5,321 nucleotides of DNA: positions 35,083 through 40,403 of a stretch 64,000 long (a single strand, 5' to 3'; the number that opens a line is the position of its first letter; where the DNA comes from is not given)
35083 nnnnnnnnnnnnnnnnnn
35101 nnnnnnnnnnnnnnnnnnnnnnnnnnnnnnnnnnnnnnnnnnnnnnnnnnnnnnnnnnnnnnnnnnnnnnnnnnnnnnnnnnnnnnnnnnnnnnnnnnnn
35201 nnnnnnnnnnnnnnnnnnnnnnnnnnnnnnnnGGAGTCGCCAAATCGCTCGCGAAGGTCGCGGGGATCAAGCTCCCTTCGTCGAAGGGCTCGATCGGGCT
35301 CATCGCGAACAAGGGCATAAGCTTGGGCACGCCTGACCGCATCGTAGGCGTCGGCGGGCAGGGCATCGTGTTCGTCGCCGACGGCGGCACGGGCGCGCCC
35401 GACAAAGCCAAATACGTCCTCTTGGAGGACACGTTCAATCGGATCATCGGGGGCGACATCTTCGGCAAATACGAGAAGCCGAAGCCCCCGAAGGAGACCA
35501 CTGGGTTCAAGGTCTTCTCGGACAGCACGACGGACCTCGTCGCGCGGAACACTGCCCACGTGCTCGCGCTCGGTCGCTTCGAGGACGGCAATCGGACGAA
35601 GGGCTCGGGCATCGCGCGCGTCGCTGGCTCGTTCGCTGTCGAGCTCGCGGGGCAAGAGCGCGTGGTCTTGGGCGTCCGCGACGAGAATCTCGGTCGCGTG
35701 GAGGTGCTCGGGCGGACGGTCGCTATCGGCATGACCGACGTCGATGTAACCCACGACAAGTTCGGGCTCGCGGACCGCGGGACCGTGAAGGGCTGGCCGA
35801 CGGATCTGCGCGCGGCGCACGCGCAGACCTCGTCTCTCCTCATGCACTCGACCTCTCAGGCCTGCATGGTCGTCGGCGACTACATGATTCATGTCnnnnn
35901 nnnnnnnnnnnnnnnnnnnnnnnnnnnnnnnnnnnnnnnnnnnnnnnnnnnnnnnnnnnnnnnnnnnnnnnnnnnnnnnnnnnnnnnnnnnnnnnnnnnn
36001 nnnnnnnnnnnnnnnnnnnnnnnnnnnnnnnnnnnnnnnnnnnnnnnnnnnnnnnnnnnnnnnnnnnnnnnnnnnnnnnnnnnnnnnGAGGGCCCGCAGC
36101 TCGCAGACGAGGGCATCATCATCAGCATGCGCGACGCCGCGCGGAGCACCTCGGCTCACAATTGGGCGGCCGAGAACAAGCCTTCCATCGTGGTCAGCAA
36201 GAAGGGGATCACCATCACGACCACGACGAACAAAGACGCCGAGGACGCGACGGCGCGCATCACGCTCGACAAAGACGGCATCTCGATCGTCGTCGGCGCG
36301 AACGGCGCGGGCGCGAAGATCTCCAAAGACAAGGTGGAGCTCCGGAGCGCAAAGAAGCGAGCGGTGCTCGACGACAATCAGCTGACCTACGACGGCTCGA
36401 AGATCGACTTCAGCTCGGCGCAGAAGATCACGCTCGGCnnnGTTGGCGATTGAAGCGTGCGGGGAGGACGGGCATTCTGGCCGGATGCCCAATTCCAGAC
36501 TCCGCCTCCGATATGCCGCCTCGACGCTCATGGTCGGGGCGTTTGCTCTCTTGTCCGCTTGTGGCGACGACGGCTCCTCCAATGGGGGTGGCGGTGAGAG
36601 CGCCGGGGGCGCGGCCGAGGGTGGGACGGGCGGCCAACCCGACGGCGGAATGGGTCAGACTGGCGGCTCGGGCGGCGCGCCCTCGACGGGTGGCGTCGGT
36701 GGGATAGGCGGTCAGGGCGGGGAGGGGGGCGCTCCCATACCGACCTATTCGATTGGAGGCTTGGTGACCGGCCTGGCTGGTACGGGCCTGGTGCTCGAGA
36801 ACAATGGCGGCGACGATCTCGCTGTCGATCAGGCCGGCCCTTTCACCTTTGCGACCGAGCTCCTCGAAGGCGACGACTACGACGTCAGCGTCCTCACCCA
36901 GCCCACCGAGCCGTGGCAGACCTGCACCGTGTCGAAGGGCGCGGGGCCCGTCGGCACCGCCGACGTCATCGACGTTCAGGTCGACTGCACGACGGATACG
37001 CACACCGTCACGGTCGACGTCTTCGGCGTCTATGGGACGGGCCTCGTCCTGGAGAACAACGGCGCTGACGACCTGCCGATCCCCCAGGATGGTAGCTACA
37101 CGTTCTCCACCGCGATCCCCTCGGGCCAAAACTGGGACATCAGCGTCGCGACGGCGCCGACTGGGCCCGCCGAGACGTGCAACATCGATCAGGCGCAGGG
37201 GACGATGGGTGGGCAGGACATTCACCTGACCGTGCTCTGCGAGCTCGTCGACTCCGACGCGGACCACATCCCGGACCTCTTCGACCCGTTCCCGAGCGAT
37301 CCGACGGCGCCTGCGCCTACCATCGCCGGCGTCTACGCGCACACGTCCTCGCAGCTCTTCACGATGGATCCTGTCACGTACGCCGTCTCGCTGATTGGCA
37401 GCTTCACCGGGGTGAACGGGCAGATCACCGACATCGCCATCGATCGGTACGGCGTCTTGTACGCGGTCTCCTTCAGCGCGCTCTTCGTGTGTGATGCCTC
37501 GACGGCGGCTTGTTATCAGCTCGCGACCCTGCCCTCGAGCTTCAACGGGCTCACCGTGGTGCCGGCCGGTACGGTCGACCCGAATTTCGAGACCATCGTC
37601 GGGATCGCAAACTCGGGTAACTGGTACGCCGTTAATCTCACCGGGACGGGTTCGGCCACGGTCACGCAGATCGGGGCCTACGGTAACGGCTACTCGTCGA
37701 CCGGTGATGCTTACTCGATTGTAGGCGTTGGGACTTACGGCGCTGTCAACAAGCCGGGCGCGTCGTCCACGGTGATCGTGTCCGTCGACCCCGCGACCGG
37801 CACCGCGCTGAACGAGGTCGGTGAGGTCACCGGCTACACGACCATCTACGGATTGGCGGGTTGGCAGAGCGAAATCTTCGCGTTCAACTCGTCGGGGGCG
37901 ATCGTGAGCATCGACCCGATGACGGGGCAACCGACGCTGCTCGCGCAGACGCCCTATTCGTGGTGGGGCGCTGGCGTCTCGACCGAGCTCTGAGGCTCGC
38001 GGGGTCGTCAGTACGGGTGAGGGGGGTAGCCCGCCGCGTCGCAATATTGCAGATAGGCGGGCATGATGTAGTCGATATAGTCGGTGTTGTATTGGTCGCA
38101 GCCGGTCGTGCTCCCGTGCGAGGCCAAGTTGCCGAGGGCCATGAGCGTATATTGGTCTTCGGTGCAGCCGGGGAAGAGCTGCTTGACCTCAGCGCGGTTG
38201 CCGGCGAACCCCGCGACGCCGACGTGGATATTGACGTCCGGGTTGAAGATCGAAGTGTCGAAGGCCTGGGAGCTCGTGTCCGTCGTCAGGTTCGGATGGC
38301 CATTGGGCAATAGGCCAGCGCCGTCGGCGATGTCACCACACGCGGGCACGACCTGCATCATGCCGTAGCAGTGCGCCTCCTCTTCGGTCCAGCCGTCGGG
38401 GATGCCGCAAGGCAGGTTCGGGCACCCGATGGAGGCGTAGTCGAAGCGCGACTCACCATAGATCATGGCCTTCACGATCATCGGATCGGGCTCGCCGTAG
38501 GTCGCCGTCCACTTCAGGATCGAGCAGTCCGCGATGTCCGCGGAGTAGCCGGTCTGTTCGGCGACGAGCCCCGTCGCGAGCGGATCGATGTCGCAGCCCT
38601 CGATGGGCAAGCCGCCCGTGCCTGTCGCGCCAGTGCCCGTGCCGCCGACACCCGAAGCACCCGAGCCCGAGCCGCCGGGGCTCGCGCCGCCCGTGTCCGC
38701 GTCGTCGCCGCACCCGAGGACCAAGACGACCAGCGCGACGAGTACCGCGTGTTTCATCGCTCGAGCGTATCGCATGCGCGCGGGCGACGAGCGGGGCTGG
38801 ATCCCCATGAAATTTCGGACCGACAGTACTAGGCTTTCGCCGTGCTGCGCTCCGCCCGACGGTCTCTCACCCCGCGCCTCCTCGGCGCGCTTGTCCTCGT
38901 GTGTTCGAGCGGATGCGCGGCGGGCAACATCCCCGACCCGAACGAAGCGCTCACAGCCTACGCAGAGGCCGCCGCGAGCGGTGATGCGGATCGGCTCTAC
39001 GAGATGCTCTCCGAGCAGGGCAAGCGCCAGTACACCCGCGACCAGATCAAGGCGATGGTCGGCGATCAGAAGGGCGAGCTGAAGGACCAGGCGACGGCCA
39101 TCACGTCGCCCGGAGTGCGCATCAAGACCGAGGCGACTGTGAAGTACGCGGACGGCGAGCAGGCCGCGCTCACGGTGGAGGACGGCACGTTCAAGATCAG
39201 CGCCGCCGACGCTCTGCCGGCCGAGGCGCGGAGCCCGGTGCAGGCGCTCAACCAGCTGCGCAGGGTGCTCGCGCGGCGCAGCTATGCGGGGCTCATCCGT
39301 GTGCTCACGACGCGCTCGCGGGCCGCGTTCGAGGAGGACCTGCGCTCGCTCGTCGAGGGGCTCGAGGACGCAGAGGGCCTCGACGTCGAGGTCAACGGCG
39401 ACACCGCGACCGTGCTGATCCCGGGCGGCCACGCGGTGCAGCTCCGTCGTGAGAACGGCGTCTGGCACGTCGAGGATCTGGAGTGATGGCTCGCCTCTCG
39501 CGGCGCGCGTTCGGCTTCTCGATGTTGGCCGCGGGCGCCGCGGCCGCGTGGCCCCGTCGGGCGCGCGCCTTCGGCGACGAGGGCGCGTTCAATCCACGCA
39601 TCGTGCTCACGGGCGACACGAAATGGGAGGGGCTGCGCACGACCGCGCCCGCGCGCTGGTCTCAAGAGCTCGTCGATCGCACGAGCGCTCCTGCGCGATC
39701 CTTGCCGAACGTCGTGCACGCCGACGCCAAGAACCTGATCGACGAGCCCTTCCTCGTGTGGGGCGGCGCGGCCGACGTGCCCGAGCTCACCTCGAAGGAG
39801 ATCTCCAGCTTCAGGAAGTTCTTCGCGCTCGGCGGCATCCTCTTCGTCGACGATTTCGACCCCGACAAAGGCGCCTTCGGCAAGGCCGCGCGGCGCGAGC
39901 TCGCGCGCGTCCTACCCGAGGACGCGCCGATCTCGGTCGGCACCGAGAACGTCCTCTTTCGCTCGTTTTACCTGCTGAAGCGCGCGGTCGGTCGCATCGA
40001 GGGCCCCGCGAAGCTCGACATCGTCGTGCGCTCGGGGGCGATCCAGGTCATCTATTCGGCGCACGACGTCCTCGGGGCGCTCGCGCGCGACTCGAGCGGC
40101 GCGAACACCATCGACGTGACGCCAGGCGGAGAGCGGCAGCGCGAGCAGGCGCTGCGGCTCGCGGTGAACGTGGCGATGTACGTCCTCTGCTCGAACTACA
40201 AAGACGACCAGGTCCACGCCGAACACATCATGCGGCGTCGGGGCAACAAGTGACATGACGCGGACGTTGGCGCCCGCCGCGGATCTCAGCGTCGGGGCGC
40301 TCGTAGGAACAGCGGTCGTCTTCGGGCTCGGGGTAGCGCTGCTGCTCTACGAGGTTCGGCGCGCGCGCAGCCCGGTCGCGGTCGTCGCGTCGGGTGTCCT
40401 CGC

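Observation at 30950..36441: Split, orphan VgrG-like spike locus: truncated vgrG followed by a 1281-aa protein carrying the missing spike beta-helix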

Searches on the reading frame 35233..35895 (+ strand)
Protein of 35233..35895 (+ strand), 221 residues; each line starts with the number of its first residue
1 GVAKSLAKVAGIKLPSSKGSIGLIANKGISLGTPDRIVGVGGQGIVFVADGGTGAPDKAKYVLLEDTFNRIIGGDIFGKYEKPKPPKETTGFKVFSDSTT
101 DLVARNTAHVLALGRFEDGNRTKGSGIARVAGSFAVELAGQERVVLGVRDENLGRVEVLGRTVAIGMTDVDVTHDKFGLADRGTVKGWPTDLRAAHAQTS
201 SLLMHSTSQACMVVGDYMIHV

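Call 72: search_protein_families(library=pfam, alignment_id=A7, max_evalue=1)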
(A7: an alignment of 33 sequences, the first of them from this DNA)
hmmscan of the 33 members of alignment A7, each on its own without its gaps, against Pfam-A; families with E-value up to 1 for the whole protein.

A. member 1, seq(221 aa): 1 family
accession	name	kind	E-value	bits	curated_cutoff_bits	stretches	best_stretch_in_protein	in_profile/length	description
PF20706.3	GT4-conflict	-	0.0051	16.3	26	1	80-177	169-268/385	Family 4 Glycosyltransferase in conflict systems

B. families by the number of members that match (of 33 scanned): 12 families
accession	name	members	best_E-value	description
PF10106.14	DUF2345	5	4e-06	Uncharacterized protein conserved in bacteria (DUF2345)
PF20706.3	GT4-conflict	1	0.0051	Family 4 Glycosyltransferase in conflict systems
PF13363.11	BetaGal_dom3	1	0.023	Beta-galactosidase, domain 3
PF10145.14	PhageMin_Tail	1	0.055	Phage-related minor tail protein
PF19193.6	Tectonin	1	0.069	Tectonin domain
PF17396.8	DUF1611_N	1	0.086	Domain of unknown function (DUF1611_N) Rossmann-like domain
PF00868.26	Transglut_N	1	0.11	Transglutaminase family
PF16151.10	DUF4859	1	0.13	Domain of unknown function (DUF4859)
PF01231.23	IDO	1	0.19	Indoleamine 2,3-dioxygenase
PF25467.1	NOL9_C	1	0.23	NOL9-like, C-terminal domain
PF04347.18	FliO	1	0.24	Flagellar biosynthesis protein, FliO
PF04790.18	Sarcoglycan_1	1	0.25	Sarcoglycan complex subunit protein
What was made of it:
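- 35233..35895 (+): Second DUF2345-like region (aa ~880-1100). Motif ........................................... DUF2345 is the only recurrent Pfam hit, 5 of 33 members, best E 4e-6 (call 72).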

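Call 76: search_solved_structures(query=A7, max_evalue=10, show_alignments=2)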
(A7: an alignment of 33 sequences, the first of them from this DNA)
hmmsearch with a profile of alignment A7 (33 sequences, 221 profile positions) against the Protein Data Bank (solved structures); distinct sequences matched with E-value up to 10: 4.
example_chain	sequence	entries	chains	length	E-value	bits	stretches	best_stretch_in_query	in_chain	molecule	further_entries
2lt1_A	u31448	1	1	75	0.2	14.7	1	128-177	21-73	CarD protein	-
4i5f_A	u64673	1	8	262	1.2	12.1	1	26-60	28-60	Alclohol dehydrogenase/short-chain dehydrogenase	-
4i5g_A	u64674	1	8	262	1.2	12.1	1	26-60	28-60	Alclohol dehydrogenase/short-chain dehydrogenase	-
6ihi_A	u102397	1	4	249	2.9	10.8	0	25-60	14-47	Alclohol dehydrogenase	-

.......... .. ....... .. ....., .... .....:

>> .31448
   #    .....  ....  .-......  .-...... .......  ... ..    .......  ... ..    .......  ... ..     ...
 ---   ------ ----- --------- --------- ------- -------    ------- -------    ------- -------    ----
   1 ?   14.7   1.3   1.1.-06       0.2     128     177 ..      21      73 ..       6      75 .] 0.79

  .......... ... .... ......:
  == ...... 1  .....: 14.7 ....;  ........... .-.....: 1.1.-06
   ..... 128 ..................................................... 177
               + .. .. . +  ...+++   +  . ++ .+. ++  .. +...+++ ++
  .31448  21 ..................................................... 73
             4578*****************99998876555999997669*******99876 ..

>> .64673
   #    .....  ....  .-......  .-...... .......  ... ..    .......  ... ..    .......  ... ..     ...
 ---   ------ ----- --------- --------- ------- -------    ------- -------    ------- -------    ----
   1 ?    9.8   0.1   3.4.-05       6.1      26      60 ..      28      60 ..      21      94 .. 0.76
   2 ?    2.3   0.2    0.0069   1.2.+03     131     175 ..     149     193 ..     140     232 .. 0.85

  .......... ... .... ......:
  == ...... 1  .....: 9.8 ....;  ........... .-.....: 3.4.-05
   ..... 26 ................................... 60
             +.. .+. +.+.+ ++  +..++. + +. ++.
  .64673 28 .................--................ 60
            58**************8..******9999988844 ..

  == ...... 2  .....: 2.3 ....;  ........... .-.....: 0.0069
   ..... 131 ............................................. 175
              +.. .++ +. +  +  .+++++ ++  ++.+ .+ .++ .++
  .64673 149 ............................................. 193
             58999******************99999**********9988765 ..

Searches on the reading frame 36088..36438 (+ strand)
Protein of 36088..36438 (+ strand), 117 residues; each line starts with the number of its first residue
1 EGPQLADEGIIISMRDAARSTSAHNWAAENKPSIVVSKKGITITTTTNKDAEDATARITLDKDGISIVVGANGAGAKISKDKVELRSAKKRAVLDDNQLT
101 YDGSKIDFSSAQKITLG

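Call 73: search_protein_families(library=pfam, proteins=[window:36088-36438:+], max_evalue=10)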
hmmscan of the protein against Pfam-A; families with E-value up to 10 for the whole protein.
seq(117 aa): 1 family
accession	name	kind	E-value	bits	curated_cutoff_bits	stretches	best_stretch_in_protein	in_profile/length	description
PF03508.18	Connexin43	-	0.053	14.3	25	1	13-54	15-56/79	Gap junction alpha-1 protein (Cx43)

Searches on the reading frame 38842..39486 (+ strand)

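Call 4: search_protein_families(library=pfam, proteins=[window:38842-39486:+], max_evalue=0.01)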
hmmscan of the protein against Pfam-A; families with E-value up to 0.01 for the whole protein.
window:38842-39486:+ (214 aa): 1 family
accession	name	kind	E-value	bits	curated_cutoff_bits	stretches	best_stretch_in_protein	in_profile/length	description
PF05223.17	MecA_N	-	0.0007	20.3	22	1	33-75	2-44/117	NTF2-like N-terminal transpeptidase domain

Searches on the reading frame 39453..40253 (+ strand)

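Call 17: search_protein_families(library=pfam, proteins=[window:39453-40253:+], max_evalue=0.001)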
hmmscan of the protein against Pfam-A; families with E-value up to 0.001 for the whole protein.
window:39453-40253:+ (266 aa): 1 family
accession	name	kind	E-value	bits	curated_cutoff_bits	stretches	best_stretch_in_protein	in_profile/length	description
PF13709.12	DUF4159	-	3.5e-30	105.5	25.9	1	51-245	5-202/202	Domain of unknown function (DUF4159)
